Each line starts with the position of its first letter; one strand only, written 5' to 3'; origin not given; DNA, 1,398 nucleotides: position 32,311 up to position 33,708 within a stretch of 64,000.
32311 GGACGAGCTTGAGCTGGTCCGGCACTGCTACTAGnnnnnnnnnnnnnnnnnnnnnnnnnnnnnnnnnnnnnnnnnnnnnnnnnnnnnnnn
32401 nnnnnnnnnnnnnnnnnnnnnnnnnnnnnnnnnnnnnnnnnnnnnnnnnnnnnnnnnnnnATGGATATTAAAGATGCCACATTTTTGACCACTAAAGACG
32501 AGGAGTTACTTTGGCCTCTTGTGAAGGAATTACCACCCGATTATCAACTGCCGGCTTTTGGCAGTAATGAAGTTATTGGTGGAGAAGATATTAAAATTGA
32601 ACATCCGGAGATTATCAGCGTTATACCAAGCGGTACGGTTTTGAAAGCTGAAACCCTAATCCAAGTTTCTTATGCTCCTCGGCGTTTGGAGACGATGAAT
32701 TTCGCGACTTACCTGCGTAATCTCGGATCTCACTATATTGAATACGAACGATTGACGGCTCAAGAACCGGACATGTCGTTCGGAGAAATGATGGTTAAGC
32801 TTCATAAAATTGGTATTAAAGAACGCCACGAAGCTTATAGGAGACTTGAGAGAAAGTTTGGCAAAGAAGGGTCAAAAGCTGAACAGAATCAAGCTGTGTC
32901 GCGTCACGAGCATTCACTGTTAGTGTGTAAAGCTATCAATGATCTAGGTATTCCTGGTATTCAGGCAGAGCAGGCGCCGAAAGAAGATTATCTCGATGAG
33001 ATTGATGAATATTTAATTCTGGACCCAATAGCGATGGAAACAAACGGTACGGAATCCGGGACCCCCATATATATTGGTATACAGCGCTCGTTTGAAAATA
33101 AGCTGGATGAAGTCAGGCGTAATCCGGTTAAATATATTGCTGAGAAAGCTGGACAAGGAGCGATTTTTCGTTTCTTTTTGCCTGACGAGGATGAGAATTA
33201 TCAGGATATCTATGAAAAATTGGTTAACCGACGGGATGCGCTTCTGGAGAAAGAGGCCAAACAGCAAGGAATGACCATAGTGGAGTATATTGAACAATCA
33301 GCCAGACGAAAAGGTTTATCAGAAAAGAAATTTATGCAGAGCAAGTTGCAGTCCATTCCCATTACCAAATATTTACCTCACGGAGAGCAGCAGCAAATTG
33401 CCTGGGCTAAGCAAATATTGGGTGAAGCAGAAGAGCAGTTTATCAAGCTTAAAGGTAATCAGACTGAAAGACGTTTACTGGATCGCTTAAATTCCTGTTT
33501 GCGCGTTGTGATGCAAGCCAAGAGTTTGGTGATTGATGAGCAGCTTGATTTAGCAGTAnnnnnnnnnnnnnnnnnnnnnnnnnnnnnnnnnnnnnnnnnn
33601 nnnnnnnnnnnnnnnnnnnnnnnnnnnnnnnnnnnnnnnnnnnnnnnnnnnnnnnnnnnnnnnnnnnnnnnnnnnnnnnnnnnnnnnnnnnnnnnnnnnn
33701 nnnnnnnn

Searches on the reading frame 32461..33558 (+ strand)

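Call 7: search_protein_families(library=pfam, proteins=[window:32461-33558:+], max_evalue=1)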
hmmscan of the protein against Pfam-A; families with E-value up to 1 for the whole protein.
window:32461-33558:+ (366 aa): 2 families
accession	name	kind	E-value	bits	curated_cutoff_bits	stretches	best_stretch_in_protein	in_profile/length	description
PF25431.1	zf-C17orf113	-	0.27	11.6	29.5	1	128-153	25-50/63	C17orf113 probable zinc finger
PF20275.3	CTD10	-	0.7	10.9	28.1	0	213-281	35-101/134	C-terminal domain 10 of the ABC-three component (ABC-3C) systems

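Call 10: search_protein_families(library=ncbifam, proteins=[window:32461-33558:+], max_evalue=1)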
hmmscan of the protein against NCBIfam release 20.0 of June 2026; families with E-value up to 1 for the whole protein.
window:32461-33558:+ (366 aa): 0 families

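Call 50: search_protein_families(library=padloc, proteins=[window:32461-33558:+], max_evalue=1)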
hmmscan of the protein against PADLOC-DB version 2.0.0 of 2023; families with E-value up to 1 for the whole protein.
window:32461-33558:+ (366 aa): 0 families

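Call 51: search_protein_families(library=phrogs, proteins=[window:32461-33558:+], max_evalue=1)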
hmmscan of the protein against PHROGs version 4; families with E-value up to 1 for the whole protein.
window:32461-33558:+ (366 aa): 2 families
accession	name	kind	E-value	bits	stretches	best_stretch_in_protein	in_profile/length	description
phrog_3494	-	unknown function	0.28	12.4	0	235-268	20-53/93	-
phrog_5333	-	unknown function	0.31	12.2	1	249-282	3-36/64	-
